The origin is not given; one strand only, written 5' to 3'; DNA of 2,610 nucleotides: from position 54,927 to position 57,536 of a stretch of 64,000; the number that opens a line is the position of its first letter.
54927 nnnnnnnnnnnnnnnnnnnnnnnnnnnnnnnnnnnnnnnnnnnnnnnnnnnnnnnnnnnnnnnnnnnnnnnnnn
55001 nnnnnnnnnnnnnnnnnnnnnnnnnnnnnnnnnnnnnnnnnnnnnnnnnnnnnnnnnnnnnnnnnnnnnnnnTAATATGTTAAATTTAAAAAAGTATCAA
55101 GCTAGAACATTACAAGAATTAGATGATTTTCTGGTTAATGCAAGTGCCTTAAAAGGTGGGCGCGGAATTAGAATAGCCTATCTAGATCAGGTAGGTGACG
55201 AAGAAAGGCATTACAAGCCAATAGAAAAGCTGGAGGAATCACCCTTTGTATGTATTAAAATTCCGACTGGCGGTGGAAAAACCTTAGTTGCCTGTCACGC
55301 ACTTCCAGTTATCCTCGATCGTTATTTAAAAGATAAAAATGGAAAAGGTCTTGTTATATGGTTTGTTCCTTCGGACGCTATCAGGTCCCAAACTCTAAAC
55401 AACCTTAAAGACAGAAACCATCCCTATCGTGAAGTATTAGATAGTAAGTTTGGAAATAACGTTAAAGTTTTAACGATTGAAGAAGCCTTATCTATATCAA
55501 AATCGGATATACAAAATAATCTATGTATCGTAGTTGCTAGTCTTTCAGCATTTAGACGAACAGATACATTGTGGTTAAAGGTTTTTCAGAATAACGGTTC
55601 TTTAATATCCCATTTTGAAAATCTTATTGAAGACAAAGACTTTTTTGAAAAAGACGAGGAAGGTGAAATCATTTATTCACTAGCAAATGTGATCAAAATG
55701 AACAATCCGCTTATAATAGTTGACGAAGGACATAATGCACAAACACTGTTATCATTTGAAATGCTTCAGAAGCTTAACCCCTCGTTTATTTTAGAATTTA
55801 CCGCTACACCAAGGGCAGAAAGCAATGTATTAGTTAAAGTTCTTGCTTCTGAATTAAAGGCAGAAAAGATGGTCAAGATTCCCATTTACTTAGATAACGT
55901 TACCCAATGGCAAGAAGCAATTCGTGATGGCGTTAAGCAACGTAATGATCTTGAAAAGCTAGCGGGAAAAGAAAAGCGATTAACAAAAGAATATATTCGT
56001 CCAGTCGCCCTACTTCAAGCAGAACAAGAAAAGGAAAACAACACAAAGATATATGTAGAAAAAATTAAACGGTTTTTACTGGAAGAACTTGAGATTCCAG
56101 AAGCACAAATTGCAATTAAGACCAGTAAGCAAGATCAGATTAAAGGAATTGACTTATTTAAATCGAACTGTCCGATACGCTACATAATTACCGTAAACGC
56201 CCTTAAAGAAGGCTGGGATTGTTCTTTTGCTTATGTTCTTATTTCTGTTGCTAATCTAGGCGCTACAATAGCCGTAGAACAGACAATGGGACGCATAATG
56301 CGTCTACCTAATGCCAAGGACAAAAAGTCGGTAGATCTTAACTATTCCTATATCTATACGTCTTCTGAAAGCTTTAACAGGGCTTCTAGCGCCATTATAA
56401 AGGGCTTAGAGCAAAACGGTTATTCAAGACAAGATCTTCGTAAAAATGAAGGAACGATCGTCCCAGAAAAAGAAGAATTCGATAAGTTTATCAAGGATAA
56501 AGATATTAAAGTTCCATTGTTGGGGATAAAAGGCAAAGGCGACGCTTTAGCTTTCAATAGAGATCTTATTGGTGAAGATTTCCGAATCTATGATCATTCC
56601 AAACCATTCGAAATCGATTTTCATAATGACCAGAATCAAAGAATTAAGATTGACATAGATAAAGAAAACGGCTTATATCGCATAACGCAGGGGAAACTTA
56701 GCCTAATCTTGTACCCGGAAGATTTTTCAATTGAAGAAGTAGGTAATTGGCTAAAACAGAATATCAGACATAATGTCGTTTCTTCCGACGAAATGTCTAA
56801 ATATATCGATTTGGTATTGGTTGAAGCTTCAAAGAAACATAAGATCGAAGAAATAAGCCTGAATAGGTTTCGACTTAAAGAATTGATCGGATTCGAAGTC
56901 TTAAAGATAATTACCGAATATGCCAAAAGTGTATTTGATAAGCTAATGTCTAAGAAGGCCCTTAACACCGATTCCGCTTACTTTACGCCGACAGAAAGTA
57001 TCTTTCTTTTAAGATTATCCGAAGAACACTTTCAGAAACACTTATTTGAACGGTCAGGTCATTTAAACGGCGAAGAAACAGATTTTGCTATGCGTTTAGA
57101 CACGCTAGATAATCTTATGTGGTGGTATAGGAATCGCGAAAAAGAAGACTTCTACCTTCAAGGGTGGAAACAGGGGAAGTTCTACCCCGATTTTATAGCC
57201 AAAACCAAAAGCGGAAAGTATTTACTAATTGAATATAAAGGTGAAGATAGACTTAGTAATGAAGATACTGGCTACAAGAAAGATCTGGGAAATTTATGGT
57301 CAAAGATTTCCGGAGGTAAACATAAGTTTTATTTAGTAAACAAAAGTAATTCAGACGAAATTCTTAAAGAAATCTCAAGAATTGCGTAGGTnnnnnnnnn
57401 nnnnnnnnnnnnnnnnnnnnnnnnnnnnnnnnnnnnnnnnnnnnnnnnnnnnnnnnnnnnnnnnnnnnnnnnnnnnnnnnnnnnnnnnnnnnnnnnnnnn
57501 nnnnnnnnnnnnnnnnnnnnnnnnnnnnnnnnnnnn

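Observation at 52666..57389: AT-rich defence island: membrane NERD protein plus Type III restriction-modification (Mod and Res) inserted flush against bcp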

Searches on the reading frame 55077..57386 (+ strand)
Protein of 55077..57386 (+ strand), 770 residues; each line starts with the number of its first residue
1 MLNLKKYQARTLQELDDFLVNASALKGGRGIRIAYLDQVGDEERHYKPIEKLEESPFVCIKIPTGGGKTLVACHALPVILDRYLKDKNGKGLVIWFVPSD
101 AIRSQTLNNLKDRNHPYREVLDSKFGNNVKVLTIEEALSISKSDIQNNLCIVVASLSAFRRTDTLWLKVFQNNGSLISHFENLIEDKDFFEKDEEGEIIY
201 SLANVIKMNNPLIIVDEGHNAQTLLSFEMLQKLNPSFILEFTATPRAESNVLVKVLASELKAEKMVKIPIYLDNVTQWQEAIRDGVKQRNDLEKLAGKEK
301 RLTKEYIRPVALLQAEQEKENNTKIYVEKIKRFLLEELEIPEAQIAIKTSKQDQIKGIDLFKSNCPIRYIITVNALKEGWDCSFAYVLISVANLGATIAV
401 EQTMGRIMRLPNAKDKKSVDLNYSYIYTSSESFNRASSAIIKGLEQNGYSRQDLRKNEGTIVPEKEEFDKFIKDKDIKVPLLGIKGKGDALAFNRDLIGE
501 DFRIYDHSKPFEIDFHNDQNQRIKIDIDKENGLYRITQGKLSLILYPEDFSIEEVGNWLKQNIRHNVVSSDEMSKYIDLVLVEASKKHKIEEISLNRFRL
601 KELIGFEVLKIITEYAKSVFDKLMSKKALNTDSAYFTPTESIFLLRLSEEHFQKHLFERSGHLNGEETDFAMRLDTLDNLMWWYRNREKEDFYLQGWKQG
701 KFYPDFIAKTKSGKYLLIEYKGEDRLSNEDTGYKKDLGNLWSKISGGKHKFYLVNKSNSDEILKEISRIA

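Call 3: search_protein_families(library=pfam, proteins=[window:55077-57386:+], max_evalue=0.01)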
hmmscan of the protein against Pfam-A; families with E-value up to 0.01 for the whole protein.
window:55077-57386:+ (770 aa): 3 families
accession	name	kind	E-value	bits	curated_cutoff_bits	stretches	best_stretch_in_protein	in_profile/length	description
PF04851.21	ResIII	-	1.8e-15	57.6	22.5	1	4-246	4-163/164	Type III restriction enzyme, res subunit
PF00270.35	DEAD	-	1.7e-06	28.3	26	1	53-130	12-85/167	DEAD/DEAH box helicase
PF00271.37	Helicase_C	-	0.00011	22.9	23.5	1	316-409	11-108/110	Helicase conserved C-terminal domain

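Call 4: search_protein_families(library=ncbifam, proteins=[window:55077-57386:+], max_evalue=0.01)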
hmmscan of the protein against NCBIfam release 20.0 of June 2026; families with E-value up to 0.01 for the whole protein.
window:55077-57386:+ (770 aa): 2 families
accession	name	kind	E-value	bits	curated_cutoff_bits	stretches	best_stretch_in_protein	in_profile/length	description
NF046055.1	restr_BPTD_3080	equivalog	1.1e-07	30.3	800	1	667-741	863-938/970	BPTD_3080 family restriction endonuclease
NF053632.1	heli_RadD_YejH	equivalog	0.002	16.5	720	1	269-416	203-348/573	DNA repair helicase RadD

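Call 5: search_protein_families(library=padloc, proteins=[window:55077-57386:+], max_evalue=0.01)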
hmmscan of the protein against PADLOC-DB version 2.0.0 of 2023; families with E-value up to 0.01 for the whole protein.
window:55077-57386:+ (770 aa): 5 families
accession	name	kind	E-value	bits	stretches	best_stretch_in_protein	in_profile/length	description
PDLC03650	REase_III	-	2.2e-94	315.6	2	1-443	1-454/898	Type III restriction enzyme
PDLC03653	REase_III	-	7e-87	290.4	3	200-449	250-508/883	Type III restriction enzyme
PDLC03647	REase_III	-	2.6e-11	40.4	2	59-267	89-268/989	Type III restriction enzyme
PDLC03648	REase_III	-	1.4e-07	28.1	1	369-415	313-359/871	Type III restriction enzyme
PDLC04531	PDC-M23B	-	0.0021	14.1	0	58-118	316-373/1060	-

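Call 10: find_encoding_contigs(protein=window:55077-57386:+, flank=10000, max_places=6)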
Protein window:55077-57386:+ (770 aa): 3 contigs read that carry it; 2 places shown.
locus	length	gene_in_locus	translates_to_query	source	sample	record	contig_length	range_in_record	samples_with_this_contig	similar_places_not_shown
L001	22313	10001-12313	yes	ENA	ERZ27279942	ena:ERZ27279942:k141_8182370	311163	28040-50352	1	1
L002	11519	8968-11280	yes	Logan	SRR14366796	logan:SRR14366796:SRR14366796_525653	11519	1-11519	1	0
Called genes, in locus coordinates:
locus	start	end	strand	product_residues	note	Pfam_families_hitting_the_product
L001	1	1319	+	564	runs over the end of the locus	-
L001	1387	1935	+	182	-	-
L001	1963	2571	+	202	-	PF01161:PBP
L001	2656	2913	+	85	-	PF12728:HTH_17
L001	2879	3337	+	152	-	PF02661:Fic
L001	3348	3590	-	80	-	PF12728:HTH_17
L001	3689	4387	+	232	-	-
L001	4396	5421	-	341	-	PF00892:EamA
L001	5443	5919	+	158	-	-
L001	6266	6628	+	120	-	-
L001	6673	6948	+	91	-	-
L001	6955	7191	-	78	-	-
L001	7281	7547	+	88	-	-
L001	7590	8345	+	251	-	PF08378:NERD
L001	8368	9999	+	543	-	PF01555:N6_N4_Mtase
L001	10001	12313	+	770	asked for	PF04851:ResIII, PF00270:DEAD (weak)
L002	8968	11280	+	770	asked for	PF04851:ResIII, PF00270:DEAD (weak)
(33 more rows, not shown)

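Call 13: search_solved_structures(query=window:55077-57386:+, max_evalue=0.01, show_alignments=2)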
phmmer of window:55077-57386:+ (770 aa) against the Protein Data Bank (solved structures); distinct sequences matched with E-value up to 0.01: 0.

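Call 23: find_homologous_proteins(query=window:55077-57386:+, max_evalue=0.001)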
Query window:55077-57386:+ (770 aa): 5856 proteins with E <= 0.001 among 8000 candidates; the best 120 are listed.
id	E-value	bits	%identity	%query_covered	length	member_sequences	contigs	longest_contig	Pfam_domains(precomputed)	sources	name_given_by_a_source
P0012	0.0e+0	1583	91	100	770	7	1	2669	PF00270.36,PF04851.22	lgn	-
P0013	0.0e+0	1314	74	100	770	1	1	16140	PF00270.36,PF04851.22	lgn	-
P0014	0.0e+0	1302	73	100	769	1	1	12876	PF04851.22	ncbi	-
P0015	0.0e+0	1299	72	100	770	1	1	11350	PF00270.36,PF04851.22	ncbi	-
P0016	0.0e+0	1296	72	100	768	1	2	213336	PF00270.36,PF04851.22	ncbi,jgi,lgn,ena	-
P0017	0.0e+0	1294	72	100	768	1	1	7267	PF00270.36,PF04851.22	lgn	-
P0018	0.0e+0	1289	72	100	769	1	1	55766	PF00270.36,PF04851.22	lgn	-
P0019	0.0e+0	1287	74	100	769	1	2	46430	PF04851.22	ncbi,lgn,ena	-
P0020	0.0e+0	1283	72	100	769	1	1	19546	PF00270.36,PF04851.22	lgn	-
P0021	0.0e+0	1280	71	100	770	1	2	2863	PF00270.36,PF04851.22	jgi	jgi:superfamily II DNA or RNA helicase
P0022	0.0e+0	1266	71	100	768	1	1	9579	PF04851.22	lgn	-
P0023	0.0e+0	1265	71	100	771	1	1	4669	PF00270.36,PF04851.22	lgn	-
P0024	0.0e+0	1263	71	100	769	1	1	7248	PF04851.22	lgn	-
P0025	0.0e+0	1260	71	100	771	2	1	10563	PF04851.22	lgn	-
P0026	0.0e+0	1254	72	100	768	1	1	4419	PF00270.36,PF04851.22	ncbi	-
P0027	0.0e+0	1252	70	100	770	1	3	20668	PF04851.22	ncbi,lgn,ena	-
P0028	0.0e+0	1252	71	100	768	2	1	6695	PF00270.36,PF04851.22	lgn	-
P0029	0.0e+0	1251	70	100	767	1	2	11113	PF00270.36,PF04851.22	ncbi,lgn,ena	-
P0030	0.0e+0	1248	70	100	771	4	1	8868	PF00270.36,PF04851.22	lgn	-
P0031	0.0e+0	1248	70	100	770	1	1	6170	PF04851.22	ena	-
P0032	0.0e+0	1244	71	100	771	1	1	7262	PF00270.36,PF04851.22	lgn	-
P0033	0.0e+0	1236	70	100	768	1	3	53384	PF04851.22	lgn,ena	-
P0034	0.0e+0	1233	70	100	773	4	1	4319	PF04851.22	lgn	-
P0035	0.0e+0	1232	70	100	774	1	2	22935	PF00270.36,PF04851.22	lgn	-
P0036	0.0e+0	1232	70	100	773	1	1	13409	PF00270.36,PF04851.22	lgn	-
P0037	0.0e+0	1230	69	100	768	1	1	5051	PF04851.22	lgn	-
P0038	0.0e+0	1229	70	100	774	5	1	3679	PF04851.22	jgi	jgi:type III restriction enzyme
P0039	0.0e+0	1224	70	100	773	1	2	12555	PF04851.22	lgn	-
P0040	0.0e+0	1224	69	100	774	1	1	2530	PF00270.36,PF04851.22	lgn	-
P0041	0.0e+0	1223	68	100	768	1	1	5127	PF04851.22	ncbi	-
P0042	0.0e+0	1222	69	100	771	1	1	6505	PF04851.22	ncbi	-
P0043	0.0e+0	1222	69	100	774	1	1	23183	PF04851.22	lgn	-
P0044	0.0e+0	1219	70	100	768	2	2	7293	PF04851.22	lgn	-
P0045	0.0e+0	1219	69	100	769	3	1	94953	PF04851.22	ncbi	-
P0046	0.0e+0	1217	70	100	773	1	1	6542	PF00270.36,PF04851.22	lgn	-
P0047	0.0e+0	1216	69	100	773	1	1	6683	PF00270.36,PF04851.22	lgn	-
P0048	0.0e+0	1216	69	100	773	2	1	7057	PF00270.36,PF04851.22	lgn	-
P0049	0.0e+0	1215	69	100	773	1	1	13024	PF04851.22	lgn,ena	-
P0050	0.0e+0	1214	69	100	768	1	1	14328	PF04851.22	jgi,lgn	jgi:restriction endonuclease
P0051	0.0e+0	1213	69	100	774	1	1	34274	PF04851.22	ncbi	-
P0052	0.0e+0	1209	68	100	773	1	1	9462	PF04851.22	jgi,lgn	-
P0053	0.0e+0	1209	68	100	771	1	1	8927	PF04851.22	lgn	-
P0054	0.0e+0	1206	68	100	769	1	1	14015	PF00270.36,PF04851.22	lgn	-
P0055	0.0e+0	1205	68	100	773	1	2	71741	PF04851.22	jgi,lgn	jgi:superfamily II DNA or RNA helicase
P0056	0.0e+0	1204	68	100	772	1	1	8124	PF00270.36,PF04851.22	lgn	-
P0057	0.0e+0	1204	68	100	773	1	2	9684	PF04851.22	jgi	jgi:superfamily II DNA or RNA helicase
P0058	0.0e+0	1203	67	100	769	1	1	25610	PF04851.22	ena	-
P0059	0.0e+0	1202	68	100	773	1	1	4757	PF00270.36,PF04851.22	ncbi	-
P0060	0.0e+0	1202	68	100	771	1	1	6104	PF00270.36,PF04851.22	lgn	-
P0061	0.0e+0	1202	67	100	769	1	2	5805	PF00270.36,PF04851.22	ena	-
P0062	0.0e+0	1200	69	100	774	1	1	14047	PF00270.36,PF04851.22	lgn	-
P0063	0.0e+0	1199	67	100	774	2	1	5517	PF00270.36,PF04851.22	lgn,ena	-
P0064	0.0e+0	1197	68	100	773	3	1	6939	PF00270.36,PF04851.22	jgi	jgi:restriction endonuclease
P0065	0.0e+0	1197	69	100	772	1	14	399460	PF00270.36,PF04851.22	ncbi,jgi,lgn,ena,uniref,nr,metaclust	ncbi:hypothetical protein A2631_02285 [Candidatus Daviesbacteria bacterium RIFCSPHIGHO2_01_FULL_44_2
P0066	0.0e+0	1196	68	100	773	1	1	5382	PF04851.22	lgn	-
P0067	0.0e+0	1194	68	100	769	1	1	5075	PF04851.22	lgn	-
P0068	0.0e+0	1194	68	100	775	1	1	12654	PF04851.22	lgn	-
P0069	0.0e+0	1193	67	100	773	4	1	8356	PF04851.22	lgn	-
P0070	0.0e+0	1192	67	100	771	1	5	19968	PF00270.36,PF04851.22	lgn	-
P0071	0.0e+0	1192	67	100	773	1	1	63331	PF04851.22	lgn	-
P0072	0.0e+0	1192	67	100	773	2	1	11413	PF00270.36,PF04851.22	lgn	-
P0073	0.0e+0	1190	67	100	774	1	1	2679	PF04851.22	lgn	-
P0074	0.0e+0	1190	68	100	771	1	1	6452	PF00270.36,PF04851.22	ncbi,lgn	-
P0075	0.0e+0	1189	70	95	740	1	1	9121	PF04851.22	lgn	-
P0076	0.0e+0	1186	67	99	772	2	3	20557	PF04851.22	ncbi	-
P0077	0.0e+0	1185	65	100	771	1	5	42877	PF00270.36,PF04851.22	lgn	-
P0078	0.0e+0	1183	68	100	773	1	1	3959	PF00270.36,PF04851.22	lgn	-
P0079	0.0e+0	1183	67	100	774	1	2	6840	PF00270.36,PF04851.22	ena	-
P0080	0.0e+0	1182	67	100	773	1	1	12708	PF00270.36,PF04851.22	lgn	-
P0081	0.0e+0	1180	68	100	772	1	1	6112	PF04851.22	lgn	-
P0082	0.0e+0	1179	68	98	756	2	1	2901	PF00270.36,PF04851.22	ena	-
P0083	0.0e+0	1176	67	100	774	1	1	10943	PF04851.22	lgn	-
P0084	0.0e+0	1172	67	100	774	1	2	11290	PF04851.22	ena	-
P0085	0.0e+0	1171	65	100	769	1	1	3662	PF04851.22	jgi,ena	jgi:superfamily II DNA or RNA helicase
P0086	0.0e+0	1169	65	100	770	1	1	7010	PF04851.22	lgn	-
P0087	0.0e+0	1165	65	99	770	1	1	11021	PF04851.22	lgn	-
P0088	0.0e+0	1164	66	100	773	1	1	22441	PF04851.22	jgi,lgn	-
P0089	0.0e+0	1160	66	100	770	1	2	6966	PF04851.22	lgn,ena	-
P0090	0.0e+0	1143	65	100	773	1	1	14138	PF04851.22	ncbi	-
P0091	0.0e+0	1139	66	99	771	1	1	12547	PF04851.22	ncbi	ncbi:hypothetical protein BH10PAT1_BH10PAT1_4950 [soil metagenome]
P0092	0.0e+0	1131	64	100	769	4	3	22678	PF04851.22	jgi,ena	jgi:superfamily II DNA or RNA helicase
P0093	0.0e+0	1115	63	100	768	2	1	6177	PF04851.22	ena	-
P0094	0.0e+0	1114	63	100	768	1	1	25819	PF04851.22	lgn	-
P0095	0.0e+0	1110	63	100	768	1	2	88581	PF04851.22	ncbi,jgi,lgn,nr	ncbi:MAG TPA: DEAD/DEAH box helicase family protein [Candidatus Saccharimonadales bacterium]|jgi:sup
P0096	0.0e+0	1083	61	100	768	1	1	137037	PF04851.22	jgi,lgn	jgi:superfamily II DNA or RNA helicase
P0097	0.0e+0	1070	75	82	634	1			PF00270.36,PF04851.22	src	-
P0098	0.0e+0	1043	58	99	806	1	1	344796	PF04851.22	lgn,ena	-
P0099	0.0e+0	1041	58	100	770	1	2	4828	PF04851.22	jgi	jgi:type III restriction enzyme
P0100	0.0e+0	1041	59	100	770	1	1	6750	PF04851.22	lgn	-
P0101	0.0e+0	1041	58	100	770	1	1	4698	PF04851.22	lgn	-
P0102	0.0e+0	1036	58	100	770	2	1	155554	PF04851.22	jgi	jgi:superfamily II DNA or RNA helicase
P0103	0.0e+0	1035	58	100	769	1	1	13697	PF00270.36,PF04851.22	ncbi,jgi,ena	-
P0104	0.0e+0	1034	58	100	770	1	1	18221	PF00270.36,PF04851.22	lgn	-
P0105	0.0e+0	1033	58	100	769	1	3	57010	PF00270.36,PF04851.22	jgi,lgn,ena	jgi:type III restriction enzyme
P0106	0.0e+0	1027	58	100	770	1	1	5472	PF04851.22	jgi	jgi:type III restriction enzyme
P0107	0.0e+0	1022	60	100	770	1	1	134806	PF04851.22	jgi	jgi:superfamily II DNA or RNA helicase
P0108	0.0e+0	1020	57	100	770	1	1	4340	PF04851.22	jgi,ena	-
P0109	6.6e-297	1005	57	100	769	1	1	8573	PF00270.36,PF04851.22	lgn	-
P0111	5.5e-280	949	59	92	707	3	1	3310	PF04851.22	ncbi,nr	ncbi:MAG TPA: DEAD/DEAH box helicase family protein, partial [Candidatus Polarisedimenticolaceae bac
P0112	1.0e-243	829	52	100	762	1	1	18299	PF00270.36,PF04851.22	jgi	jgi:restriction endonuclease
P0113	2.7e-243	828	51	100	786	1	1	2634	PF00270.36,PF04851.22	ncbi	-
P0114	2.0e-240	818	50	99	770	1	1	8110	PF04851.22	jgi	jgi:type III restriction enzyme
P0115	3.2e-239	814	52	100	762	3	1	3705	PF04851.22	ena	-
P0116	3.3e-239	814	50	100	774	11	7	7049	PF04851.22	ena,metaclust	metaclust:\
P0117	6.1e-238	810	52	100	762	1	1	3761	PF04851.22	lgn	-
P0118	5.3e-237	807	49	99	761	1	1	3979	PF04851.22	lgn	-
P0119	1.8e-235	802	52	100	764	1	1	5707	PF04851.22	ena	-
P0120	1.8e-235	802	51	100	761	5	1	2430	PF00270.36,PF04851.22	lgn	-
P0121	1.9e-235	802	49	100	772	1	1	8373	PF04851.22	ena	-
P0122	6.3e-235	800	50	100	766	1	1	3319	PF00270.36,PF04851.22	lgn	-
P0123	1.0e-234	800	49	100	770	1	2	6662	PF04851.22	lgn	-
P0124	5.9e-234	797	49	100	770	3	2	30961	PF04851.22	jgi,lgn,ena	-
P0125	2.5e-233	795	49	100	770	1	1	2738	PF04851.22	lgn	-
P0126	2.5e-233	795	49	100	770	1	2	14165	PF00270.36,PF04851.22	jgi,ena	jgi:superfamily II DNA or RNA helicase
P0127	3.0e-233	795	49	100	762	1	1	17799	PF00270.36,PF04851.22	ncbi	-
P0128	3.7e-233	794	49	100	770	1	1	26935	PF00270.36,PF04851.22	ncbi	ncbi:MAG: DEAD/DEAH box helicase family protein [Patescibacteria group bacterium]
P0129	3.9e-233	794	48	100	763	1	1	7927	PF04851.22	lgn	-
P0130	4.9e-233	794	48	100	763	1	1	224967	PF04851.22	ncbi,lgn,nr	ncbi:MAG: DEAD/DEAH box helicase family protein [Candidatus Nealsonbacteria bacterium]|nr:DEAD/DEAH 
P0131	1.0e-232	793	47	100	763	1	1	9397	PF00270.36,PF04851.22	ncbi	-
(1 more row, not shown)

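Call 27: find_related_loci(query=A2, collection=genome_contigs, flank=7000)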
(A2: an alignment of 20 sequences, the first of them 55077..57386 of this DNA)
Query A2 (770 aa) in genome_contigs; peptide patterns used: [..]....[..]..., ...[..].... (x = any residue, [..] = any of these).
600 stretches matched a pattern (row limit reached: there are more); 594 encode a relative of the query (tblastn E <= 1e-3); the best 80 are kept; 80 distinct loci.
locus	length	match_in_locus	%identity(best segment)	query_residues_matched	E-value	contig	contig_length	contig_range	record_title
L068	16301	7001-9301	69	1-767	0e+0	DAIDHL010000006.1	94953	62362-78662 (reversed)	MAG TPA_asm: Candidatus Levyibacteriota bacterium isolate clean344 NODE_6_length_94953_cov_5.637938, whole genome shotgu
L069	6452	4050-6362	68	1-769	0e+0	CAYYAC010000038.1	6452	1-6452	MAG TPA_asm: uncultured Gammaproteobacteria bacterium isolate SRP200132_co2_12 genome assembly, contig: NODE_13505_lengt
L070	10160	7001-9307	64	1-769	0e+0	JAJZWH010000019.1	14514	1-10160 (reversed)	MAG: bacterium isolate TL1-1.bin26 NODE_3017_length_14514_cov_1.282477, whole genome shotgun sequence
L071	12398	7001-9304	48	2-767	0e+0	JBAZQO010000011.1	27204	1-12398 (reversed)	MAG: Candidatus Omnitrophota bacterium isolate SO_2017_SWC_55 scaffold_1507_c1_LP-4_2017, whole genome shotgun sequence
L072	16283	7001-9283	42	1-768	0e+0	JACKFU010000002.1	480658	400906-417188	MAG: Candidatus Peribacteria bacterium isolate HK-STAS-PATE-13 HK-STAS-PATE-13_2, whole genome shotgun sequence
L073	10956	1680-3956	41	1-768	0e+0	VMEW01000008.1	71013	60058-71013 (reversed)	MAG: Candidatus Peregrinibacteria bacterium Greene0416_19 Greene041619_scaffold_413, whole genome shotgun sequence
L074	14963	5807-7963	43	46-767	0e+0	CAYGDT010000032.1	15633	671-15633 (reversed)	MAG TPA_asm: uncultured Candidatus Peribacteria bacterium isolate ERP113451_co3_32 genome assembly, contig: NODE_2872_le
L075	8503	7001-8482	49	1-504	9e-143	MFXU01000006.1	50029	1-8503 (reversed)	MAG: Candidatus Peribacteria bacterium RIFCSPHIGHO2_02_FULL_51_15 rifcsphigho2_02_scaffold_12297, whole genome shotgun s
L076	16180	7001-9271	42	1-766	0e+0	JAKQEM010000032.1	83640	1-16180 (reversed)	MAG: bacterium isolate USDE_maxbin.105 k141_452454, whole genome shotgun sequence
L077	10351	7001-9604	44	2-762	4e-120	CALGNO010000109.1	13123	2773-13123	MAG: uncultured Neomegalonema sp. isolate L3_Bin_Bin_114_sub_1 genome assembly, contig: c_000000671884, whole genome sho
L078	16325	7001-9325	32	2-754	1e-108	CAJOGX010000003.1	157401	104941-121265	uncultured Selenomonadaceae bacterium isolate Sheep_2_mag_71 genome assembly, contig: scaffold_142, whole genome shotgun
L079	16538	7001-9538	41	2-754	3e-100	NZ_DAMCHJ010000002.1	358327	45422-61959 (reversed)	MAG: Tissierella sp. isolate CTOTU49745 NODE_2_length_358327_cov_4.164219, whole genome shotgun sequence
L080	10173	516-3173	42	1-770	2e-100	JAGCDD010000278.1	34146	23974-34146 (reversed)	MAG: Bacteroidales bacterium isolate RGIG9683 Yak_Omasum-2__c578266, whole genome shotgun sequence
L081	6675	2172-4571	43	52-754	6e-100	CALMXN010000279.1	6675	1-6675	MAG TPA_asm: uncultured Clostridia bacterium isolate ERR1414267_bin.67_CONCOCT_v1.1_MAG genome assembly, contig: ERZ1749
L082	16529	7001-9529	41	2-754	2e-99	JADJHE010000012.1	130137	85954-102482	MAG: Bacteroidetes bacterium isolate Damh_18-Q3-R51-60_MAXAC.126_sub tig00006373-10-1300410, whole genome shotgun sequen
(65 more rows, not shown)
